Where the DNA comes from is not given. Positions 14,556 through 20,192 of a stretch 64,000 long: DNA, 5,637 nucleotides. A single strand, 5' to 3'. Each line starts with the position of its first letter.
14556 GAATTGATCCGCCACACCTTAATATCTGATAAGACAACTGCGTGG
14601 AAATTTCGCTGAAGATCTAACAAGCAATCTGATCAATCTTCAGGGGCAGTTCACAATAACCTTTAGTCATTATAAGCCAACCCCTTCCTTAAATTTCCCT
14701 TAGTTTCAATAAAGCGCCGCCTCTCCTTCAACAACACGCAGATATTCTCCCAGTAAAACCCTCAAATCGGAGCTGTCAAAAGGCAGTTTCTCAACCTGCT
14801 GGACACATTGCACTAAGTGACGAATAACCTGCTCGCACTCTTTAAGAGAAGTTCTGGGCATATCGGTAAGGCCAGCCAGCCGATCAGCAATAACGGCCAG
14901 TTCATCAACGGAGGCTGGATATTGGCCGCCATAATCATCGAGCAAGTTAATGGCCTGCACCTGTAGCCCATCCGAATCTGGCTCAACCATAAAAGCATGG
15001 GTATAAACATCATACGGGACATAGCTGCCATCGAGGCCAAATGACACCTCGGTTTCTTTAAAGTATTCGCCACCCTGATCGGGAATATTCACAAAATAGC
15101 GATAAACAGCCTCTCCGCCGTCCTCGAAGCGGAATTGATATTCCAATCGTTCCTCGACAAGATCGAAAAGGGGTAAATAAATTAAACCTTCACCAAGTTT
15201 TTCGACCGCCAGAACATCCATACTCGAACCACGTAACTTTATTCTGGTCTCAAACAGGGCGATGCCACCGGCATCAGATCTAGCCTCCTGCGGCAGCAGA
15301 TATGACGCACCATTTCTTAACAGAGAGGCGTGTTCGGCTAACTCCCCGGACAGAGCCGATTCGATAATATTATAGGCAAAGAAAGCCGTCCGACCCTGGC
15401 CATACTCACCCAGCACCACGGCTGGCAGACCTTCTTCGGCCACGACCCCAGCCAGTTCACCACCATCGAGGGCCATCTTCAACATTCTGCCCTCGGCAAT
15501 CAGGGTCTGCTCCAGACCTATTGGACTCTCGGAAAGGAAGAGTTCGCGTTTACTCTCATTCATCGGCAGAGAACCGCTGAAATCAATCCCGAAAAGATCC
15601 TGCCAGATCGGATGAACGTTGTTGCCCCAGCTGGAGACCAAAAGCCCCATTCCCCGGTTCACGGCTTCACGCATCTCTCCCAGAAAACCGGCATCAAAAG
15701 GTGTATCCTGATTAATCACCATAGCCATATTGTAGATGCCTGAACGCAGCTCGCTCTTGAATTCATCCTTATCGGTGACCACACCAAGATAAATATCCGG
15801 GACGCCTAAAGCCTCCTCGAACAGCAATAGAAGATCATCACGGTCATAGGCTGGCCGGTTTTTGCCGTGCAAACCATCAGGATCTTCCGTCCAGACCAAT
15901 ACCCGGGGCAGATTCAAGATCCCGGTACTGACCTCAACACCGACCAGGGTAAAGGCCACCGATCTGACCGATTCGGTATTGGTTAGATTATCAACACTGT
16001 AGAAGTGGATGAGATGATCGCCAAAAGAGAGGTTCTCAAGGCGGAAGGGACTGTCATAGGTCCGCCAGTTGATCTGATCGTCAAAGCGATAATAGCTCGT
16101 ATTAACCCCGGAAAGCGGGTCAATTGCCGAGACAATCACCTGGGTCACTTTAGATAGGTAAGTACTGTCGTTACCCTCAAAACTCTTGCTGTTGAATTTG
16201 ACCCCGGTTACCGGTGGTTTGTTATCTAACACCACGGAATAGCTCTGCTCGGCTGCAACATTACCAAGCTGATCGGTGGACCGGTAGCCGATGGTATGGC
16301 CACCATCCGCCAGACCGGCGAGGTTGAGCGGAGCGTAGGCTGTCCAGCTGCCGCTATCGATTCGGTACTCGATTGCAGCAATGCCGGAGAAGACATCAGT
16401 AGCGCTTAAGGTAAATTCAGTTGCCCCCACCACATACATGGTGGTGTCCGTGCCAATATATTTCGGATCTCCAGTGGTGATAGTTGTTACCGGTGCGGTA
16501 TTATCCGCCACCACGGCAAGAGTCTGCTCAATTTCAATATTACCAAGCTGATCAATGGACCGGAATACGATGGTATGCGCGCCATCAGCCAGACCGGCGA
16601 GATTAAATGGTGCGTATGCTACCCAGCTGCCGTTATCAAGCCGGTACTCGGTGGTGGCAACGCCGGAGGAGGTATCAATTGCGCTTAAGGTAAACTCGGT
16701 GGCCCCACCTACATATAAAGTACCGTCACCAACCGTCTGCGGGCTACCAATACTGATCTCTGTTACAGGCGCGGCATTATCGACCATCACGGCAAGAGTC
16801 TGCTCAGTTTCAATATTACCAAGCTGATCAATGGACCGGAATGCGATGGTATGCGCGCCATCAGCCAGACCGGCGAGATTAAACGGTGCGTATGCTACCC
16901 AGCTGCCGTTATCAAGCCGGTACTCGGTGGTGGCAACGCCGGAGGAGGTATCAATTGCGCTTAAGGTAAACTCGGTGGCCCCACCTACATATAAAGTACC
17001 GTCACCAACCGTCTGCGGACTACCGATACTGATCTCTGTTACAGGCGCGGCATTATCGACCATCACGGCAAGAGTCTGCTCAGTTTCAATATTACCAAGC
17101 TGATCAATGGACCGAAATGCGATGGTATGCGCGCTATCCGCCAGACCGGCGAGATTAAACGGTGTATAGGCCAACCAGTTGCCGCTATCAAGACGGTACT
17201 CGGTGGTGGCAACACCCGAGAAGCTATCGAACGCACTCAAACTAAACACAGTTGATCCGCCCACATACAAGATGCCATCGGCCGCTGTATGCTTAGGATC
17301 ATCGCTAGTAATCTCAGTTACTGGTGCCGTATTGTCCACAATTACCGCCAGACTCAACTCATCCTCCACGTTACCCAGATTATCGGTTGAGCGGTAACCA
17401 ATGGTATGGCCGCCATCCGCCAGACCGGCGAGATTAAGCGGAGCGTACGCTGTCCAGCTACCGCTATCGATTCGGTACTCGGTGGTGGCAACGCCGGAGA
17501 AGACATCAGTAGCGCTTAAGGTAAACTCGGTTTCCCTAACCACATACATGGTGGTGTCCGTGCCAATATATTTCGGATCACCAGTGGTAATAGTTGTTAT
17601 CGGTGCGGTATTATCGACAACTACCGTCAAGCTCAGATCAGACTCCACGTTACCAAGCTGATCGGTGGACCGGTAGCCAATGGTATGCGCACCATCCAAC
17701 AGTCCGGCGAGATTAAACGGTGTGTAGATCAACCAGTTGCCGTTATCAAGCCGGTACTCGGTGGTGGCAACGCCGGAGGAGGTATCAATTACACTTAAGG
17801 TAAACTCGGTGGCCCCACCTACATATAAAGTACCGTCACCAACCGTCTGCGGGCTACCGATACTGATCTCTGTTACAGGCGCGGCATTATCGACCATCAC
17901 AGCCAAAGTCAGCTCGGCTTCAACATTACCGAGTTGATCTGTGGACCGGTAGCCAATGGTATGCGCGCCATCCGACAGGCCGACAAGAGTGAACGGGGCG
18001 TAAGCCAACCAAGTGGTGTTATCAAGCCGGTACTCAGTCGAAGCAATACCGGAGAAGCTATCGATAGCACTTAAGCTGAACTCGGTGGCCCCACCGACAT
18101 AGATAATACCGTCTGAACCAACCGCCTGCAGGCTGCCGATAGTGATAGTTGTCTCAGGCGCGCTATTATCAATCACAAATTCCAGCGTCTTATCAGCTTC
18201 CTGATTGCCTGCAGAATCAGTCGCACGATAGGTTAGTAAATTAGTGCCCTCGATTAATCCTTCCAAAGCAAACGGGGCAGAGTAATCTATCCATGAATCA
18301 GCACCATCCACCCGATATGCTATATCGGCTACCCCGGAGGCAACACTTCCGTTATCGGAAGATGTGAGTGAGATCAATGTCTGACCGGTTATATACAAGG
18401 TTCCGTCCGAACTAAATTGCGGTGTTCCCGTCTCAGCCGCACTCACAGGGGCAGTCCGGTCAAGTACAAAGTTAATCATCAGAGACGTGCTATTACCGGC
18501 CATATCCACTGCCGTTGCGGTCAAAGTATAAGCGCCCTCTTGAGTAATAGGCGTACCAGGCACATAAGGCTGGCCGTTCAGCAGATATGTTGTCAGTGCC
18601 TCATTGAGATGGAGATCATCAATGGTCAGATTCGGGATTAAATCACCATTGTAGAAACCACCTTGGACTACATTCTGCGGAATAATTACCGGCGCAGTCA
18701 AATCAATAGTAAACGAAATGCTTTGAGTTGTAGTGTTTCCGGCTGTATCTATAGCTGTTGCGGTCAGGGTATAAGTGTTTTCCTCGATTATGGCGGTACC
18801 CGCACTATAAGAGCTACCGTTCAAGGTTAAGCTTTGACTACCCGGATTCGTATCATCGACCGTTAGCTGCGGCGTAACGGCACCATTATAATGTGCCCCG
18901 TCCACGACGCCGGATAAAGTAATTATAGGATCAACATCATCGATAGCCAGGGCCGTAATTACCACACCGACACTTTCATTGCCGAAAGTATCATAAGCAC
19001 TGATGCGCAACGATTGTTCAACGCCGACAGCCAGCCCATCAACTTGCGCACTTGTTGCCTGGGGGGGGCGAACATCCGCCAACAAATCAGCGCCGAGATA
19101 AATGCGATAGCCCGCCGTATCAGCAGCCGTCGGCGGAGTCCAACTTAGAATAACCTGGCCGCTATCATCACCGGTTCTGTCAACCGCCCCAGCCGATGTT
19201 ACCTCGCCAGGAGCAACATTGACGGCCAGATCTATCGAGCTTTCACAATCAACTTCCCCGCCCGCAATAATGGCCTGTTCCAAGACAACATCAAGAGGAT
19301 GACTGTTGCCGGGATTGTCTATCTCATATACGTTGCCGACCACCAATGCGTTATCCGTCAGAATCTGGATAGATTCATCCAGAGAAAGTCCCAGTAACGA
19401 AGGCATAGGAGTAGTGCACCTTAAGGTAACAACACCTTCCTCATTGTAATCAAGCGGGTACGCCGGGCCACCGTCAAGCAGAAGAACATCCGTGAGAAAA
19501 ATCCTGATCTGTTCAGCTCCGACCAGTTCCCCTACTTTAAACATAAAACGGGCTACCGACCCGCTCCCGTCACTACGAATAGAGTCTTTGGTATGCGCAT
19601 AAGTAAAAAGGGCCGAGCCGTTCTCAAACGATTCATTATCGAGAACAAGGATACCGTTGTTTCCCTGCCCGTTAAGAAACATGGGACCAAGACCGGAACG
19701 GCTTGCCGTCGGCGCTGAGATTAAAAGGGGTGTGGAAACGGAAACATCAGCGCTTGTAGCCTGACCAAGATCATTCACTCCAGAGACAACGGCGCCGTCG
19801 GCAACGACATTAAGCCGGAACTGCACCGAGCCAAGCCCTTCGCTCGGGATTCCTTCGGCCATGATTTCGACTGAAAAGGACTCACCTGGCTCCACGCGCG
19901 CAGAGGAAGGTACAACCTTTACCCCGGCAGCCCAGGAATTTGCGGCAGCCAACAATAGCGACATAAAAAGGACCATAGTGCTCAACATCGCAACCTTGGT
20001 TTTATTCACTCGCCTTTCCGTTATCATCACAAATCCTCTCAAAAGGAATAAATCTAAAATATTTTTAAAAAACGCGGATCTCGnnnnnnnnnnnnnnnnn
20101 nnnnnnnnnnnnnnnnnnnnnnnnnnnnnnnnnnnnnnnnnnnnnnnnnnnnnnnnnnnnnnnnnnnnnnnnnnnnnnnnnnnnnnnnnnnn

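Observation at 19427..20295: Adjacent dockerin-like and cohesin-like modules with no carbohydrate-active enzymes nearby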

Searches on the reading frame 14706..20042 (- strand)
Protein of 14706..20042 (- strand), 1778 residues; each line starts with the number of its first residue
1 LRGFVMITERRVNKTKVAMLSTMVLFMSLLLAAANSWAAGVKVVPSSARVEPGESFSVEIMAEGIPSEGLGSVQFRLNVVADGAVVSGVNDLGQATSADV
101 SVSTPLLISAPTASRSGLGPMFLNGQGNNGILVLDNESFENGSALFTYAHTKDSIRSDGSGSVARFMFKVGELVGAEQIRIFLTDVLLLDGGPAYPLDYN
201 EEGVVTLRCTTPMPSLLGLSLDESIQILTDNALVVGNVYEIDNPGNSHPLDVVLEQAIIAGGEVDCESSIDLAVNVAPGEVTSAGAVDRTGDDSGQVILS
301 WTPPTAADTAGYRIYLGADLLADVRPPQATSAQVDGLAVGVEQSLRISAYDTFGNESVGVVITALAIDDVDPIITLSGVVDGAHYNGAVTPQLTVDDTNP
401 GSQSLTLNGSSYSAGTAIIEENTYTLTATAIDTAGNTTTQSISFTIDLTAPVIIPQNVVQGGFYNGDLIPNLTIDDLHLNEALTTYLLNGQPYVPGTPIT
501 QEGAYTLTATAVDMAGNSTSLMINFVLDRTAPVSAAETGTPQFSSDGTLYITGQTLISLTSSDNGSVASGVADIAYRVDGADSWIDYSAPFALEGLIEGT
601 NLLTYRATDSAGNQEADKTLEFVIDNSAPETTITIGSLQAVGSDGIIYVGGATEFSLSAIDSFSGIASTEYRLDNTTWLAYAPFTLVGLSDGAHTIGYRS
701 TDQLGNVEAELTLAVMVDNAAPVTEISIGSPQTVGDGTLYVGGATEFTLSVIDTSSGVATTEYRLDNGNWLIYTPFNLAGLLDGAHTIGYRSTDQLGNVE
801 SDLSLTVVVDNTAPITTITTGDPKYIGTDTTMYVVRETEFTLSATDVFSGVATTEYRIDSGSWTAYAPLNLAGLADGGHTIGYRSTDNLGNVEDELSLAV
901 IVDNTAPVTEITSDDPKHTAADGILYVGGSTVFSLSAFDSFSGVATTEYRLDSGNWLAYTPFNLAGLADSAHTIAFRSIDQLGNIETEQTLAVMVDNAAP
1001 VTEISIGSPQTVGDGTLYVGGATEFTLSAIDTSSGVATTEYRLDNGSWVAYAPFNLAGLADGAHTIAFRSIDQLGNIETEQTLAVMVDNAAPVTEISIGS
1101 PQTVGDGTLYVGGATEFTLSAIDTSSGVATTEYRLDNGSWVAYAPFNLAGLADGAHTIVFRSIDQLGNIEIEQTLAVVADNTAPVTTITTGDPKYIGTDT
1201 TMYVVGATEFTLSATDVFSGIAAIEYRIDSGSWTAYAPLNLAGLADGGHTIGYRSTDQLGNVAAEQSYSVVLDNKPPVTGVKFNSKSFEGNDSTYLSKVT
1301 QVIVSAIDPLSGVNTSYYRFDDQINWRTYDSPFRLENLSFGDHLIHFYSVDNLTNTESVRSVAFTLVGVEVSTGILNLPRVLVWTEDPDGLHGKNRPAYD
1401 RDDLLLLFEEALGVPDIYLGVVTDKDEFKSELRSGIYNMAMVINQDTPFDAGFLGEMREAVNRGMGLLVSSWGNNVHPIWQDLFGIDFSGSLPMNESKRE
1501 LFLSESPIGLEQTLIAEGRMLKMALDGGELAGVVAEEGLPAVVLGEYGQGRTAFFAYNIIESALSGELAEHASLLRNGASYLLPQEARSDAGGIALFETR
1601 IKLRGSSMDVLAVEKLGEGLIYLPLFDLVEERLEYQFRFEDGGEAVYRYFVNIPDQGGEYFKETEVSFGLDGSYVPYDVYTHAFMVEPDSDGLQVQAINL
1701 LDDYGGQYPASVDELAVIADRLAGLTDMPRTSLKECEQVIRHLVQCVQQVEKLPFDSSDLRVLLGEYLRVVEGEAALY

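Call 3: search_protein_families(library=pfam, proteins=[window:14706-20042:-], max_evalue=1)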
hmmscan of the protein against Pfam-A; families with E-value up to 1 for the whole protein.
window:14706-20042:- (1778 aa): 13 families
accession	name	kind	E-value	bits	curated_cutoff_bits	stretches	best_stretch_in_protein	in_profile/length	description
PF19077.6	Big_13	-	6e-39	133.1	27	10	416-447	69-101/102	Bacterial Ig-like domain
PF13750.12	Big_3_3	-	1.2e-28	100.2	27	4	1146-1193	7-55/157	Bacterial Ig-like domain (group 3)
PF03174.19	CHB_HEX_C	-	3.9e-06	27.1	23.6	0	574-595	37-59/76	Chitobiase/beta-hexosaminidase C-terminal domain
PF12245.14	Big_3_2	-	5.8e-06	26.9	23.3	0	421-447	94-121/122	Bacterial Ig-like domain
PF20164.4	GspA_SrpA_N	-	8.9e-06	26.5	27.4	1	378-448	32-113/117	GspA/SrpA SigLec-like domain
PF01011.28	PQQ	-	2.3e-05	23.7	26.7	1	981-1047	514-580/595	Glucose/ethanol/alcohol dehydrogenase, beta-propeller domain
PF00963.24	Cohesin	-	0.0004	21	24.1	1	42-187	2-118/139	Cohesin domain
PF02210.31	Laminin_G_2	-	0.00066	20.6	22.9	0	617-665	64-116/126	Laminin G domain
PF06989.17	BAALC_N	-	0.025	15.3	25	0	986-1013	22-49/50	BAALC N-terminus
PF03793.24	PASTA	-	0.04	14.3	23.2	1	213-274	3-62/64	PASTA domain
PF17964.7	Big_10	-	0.1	13.2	22.9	0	404-445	35-76/164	Bacterial Ig domain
PF07090.17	GATase1_like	-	0.14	12.2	27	1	1526-1569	186-229/247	Putative glutamine amidotransferase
PF17318.7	DUF5361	-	0.74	10.2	26.8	0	1380-1397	16-33/36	Family of unknown function (DUF5361)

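Call 6: search_protein_families(library=ncbifam, proteins=[window:14706-20042:-], max_evalue=0.1)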
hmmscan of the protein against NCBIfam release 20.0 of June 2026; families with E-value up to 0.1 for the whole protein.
window:14706-20042:- (1778 aa): 7 families
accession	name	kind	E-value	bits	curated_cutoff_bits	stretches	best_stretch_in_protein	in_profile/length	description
NF047446.1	barrel_OmpL47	domain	2.2e-160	521.4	40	11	1018-1087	1-68/68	OmpL47-type beta-barrel domain-containing protein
NF047441.1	Lepto_OmpL47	equivalog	8.6e-131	436.5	250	4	733-1004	63-331/336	multi-beta-barrel domain surface protein OmpL47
NF033510.3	Ca_tandemer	repeat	9.9e-18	64.3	50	1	736-799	30-95/96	Ca2+-stabilized repeat-containing adhesin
NF033707.1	T9SS_sortase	equivalog_domain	1.4e-11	42.8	420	0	1054-1089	956-990/1095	type IX secretion system sortase PorU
NF045522.1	MXAN_2561_fam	equivalog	0.00034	20.2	150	0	421-442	231-252/304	MXAN_2561 family MXYO-CTERM-anchored protein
NF038307.1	EPS_acetyl_HpsU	equivalog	0.00063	19.4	305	0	1095-1161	91-153/178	hormogonium polysaccharide biosynthesis acetyltransferase HpsU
NF052280.1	7_blade_YncE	equivalog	0.078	11.8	400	0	1015-1045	87-117/338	7-bladed beta-propeller protein YncE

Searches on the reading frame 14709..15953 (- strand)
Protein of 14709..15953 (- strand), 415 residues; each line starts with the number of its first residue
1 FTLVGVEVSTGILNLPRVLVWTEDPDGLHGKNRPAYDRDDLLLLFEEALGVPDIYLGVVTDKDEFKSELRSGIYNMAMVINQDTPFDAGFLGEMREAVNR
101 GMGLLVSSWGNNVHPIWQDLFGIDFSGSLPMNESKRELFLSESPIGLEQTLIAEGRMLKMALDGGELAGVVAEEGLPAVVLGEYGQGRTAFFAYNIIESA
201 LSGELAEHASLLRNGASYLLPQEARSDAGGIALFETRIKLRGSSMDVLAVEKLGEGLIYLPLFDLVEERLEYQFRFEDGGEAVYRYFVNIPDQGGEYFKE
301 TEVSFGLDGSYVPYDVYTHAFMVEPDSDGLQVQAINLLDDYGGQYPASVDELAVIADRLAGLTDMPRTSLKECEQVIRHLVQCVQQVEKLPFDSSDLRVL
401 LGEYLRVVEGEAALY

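Call 64: search_solved_structures(query=window:14709-15953:-, max_evalue=1)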
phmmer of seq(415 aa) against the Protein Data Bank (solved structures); distinct sequences matched with E-value up to 1: 1.
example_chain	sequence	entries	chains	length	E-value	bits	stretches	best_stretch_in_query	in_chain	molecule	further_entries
2a2g_A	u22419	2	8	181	0.13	14.4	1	250-317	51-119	PROTEIN (ALPHA-2U-GLOBULIN)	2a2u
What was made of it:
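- Tried and rejected: The C-terminal 415 aa of the giant protein has no significant PDB sequence relative either (only one chance-level hit, E 0.13; call 64).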
